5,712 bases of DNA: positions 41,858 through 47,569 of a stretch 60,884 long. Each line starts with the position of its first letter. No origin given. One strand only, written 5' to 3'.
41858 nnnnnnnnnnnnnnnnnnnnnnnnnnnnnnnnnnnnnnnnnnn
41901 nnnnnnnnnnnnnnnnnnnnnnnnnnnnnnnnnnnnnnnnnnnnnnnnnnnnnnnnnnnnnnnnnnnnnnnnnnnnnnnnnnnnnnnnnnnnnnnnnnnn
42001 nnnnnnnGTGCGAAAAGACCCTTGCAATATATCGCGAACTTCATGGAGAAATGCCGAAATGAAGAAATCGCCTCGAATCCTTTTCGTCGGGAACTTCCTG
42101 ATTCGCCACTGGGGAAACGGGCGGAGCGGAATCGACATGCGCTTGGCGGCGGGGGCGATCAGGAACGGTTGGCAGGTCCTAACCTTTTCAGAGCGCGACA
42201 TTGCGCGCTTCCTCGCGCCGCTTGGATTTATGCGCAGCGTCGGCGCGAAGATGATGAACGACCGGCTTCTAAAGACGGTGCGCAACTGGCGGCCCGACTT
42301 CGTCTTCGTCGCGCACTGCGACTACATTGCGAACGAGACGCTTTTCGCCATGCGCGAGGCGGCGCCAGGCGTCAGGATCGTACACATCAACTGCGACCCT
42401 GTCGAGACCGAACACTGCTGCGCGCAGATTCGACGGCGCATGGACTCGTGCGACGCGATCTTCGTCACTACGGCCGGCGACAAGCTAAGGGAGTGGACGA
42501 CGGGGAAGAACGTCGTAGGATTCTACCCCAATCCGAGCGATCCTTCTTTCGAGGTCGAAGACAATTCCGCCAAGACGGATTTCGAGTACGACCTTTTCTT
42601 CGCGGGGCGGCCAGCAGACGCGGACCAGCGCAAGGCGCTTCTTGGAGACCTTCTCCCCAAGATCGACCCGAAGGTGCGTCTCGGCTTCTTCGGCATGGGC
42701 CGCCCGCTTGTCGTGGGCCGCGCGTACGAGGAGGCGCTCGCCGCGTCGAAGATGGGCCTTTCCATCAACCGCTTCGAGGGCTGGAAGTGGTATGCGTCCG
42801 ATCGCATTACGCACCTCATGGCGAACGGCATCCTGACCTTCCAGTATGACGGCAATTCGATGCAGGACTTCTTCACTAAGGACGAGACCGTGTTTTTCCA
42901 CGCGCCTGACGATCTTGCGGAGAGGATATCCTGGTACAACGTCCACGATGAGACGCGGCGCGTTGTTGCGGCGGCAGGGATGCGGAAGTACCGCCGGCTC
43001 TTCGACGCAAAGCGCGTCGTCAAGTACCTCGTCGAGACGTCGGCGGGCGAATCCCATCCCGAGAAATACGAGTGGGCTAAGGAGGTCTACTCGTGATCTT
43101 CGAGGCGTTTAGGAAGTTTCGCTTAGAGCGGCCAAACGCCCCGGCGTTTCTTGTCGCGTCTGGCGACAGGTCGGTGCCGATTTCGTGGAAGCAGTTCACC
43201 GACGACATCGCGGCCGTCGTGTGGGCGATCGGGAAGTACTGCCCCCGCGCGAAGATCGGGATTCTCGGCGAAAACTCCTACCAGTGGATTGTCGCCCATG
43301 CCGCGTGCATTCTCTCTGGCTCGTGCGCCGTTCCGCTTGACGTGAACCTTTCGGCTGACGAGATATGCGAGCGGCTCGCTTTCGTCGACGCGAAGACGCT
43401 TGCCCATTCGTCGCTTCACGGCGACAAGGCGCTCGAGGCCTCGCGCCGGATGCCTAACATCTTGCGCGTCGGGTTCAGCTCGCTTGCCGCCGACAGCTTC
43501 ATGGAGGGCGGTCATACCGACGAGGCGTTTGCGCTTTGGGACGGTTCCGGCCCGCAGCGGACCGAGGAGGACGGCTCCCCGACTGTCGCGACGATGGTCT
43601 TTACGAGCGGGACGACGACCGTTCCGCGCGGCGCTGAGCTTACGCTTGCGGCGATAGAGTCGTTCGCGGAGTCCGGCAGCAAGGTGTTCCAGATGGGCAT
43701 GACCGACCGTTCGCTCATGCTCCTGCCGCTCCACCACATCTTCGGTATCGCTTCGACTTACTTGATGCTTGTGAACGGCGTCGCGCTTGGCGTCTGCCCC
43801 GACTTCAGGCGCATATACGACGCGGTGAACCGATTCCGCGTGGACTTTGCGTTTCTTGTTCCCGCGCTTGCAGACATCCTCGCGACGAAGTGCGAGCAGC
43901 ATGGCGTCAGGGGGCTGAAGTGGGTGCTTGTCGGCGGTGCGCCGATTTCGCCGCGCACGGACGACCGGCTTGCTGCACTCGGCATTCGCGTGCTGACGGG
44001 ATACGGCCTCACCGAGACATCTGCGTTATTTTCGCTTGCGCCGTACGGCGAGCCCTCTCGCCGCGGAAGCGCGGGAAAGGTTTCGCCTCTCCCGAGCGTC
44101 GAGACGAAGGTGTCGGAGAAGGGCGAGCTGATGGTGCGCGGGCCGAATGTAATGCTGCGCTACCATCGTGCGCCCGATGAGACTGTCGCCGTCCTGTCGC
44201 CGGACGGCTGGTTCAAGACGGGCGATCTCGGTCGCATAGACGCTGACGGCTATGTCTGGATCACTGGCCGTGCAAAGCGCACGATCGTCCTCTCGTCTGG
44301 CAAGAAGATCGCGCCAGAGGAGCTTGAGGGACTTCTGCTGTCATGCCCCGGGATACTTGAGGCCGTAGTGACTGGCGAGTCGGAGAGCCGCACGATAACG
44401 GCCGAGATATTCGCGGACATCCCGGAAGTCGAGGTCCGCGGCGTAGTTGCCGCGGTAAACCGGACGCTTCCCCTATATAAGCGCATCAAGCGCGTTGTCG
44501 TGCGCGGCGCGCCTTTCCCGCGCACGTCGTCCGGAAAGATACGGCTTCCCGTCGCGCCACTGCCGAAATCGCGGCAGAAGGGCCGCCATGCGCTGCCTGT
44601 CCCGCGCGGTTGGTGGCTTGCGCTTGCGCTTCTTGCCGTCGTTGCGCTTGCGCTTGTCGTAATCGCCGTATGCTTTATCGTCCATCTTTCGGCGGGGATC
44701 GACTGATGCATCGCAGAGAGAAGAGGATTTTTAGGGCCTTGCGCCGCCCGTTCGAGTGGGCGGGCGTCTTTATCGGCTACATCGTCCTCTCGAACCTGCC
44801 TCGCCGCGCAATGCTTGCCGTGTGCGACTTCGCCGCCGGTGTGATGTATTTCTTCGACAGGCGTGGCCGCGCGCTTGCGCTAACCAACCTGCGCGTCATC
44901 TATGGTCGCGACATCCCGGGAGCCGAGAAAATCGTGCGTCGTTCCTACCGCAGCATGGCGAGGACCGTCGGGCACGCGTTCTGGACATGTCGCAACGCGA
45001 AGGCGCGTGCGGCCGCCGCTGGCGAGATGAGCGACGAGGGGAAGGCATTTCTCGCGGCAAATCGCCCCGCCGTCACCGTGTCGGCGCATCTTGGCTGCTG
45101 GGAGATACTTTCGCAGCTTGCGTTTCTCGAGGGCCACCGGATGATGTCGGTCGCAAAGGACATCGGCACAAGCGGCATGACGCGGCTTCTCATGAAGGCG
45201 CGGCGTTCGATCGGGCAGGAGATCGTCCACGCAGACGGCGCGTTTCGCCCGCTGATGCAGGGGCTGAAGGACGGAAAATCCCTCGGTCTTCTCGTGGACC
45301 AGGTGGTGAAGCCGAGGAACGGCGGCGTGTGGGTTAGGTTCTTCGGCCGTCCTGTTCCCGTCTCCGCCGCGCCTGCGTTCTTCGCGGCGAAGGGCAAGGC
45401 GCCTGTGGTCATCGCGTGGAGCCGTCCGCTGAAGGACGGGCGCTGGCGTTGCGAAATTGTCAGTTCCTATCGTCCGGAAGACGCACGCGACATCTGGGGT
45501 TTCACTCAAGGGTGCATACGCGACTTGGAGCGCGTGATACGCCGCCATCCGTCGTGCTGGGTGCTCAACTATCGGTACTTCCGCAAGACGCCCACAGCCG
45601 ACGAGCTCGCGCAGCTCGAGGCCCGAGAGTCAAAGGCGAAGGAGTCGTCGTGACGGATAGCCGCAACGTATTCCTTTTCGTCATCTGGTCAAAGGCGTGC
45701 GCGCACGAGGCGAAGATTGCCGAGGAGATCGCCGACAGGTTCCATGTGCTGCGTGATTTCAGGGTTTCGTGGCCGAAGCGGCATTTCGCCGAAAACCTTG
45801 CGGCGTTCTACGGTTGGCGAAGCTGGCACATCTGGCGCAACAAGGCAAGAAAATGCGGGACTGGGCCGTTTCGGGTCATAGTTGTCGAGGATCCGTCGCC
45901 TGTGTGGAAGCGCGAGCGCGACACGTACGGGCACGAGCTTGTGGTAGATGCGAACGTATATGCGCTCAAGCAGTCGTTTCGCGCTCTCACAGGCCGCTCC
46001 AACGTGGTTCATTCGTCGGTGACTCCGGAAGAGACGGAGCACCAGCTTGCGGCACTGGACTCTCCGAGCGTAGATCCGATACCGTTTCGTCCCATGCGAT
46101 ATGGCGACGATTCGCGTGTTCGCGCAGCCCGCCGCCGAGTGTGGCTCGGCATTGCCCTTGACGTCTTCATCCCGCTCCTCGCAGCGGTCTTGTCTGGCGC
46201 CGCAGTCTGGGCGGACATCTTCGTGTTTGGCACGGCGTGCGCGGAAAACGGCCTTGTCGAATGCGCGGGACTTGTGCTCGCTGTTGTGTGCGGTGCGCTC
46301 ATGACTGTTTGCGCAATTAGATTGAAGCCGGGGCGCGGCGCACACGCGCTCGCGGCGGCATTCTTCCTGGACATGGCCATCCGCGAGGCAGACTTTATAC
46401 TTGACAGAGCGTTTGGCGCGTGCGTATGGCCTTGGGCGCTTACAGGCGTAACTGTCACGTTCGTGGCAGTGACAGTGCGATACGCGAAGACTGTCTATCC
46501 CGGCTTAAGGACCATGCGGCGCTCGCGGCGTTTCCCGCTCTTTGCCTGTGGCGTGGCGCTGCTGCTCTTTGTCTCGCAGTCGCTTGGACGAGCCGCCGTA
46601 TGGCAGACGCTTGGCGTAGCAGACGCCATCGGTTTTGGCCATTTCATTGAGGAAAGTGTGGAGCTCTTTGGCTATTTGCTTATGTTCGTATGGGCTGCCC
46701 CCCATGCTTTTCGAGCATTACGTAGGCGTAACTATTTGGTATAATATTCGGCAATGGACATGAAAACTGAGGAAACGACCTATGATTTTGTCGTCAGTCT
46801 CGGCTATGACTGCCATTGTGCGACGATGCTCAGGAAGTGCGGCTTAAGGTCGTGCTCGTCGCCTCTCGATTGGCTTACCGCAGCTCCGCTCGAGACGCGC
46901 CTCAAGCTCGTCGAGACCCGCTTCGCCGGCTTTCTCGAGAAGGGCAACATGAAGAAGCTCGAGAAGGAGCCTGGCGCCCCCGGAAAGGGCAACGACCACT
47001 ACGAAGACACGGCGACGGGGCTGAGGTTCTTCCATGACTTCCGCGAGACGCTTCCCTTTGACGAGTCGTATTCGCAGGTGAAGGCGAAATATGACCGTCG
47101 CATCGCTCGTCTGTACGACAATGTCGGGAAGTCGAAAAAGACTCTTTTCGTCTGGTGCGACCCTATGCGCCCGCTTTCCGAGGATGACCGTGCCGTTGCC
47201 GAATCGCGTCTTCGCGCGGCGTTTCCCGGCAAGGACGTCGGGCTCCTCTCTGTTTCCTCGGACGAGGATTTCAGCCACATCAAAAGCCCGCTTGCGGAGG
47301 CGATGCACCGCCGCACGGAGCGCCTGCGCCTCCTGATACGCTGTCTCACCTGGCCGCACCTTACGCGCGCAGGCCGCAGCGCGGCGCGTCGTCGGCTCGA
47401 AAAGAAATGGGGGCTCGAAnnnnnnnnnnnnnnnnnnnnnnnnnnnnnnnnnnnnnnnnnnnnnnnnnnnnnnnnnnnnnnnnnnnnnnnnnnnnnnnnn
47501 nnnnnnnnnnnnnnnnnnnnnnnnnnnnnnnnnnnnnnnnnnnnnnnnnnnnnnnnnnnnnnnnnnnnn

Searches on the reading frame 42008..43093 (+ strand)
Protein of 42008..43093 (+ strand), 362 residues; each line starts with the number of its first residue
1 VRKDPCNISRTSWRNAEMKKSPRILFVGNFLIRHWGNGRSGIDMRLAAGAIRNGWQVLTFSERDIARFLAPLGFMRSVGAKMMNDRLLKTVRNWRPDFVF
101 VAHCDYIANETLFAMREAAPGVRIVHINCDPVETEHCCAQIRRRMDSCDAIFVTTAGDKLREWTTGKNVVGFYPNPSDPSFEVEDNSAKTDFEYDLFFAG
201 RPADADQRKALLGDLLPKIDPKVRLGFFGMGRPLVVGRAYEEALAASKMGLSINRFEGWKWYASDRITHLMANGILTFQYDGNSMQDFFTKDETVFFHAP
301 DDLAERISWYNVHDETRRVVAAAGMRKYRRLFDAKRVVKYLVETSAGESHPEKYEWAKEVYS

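Call 72: search_protein_families(library=pfam, proteins=[window:42008-43093:+], max_evalue=0.001)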
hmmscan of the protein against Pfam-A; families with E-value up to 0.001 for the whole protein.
window:42008-43093:+ (362 aa): 1 family
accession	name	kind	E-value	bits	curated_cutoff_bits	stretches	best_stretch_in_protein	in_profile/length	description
PF13524.12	Glyco_trans_1_2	-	5.3e-14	52.8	25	1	235-342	35-143/144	Glycosyl transferase-like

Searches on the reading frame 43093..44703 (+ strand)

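Call 72: search_protein_families(library=pfam, proteins=[window:43093-44703:+], max_evalue=0.001)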
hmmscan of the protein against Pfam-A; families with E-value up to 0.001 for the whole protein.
window:43093-44703:+ (537 aa): 3 families
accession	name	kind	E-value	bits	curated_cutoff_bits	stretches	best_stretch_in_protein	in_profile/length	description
PF00501.34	AMP-binding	-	4.9e-52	177.4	29.9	1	13-358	8-384/384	AMP-binding enzyme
PF23562.2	AMP-binding_C_3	-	3.3e-05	24.7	20.8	1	397-483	3-103/124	AMP-binding enzyme C-terminal domain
PF13193.12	AMP-binding_C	-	0.00015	23.1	24.5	1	410-482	1-76/76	AMP-binding enzyme C-terminal domain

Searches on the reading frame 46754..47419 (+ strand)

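Call 72: search_protein_families(library=pfam, proteins=[window:46754-47419:+], max_evalue=0.001)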
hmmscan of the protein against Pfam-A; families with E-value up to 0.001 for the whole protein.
window:46754-47419:+ (222 aa): 1 family
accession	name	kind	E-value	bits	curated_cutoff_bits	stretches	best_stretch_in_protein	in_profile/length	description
PF08795.16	DUF1796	-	1.4e-15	57.9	23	1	13-133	3-125/166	Putative papain-like cysteine peptidase (DUF1796)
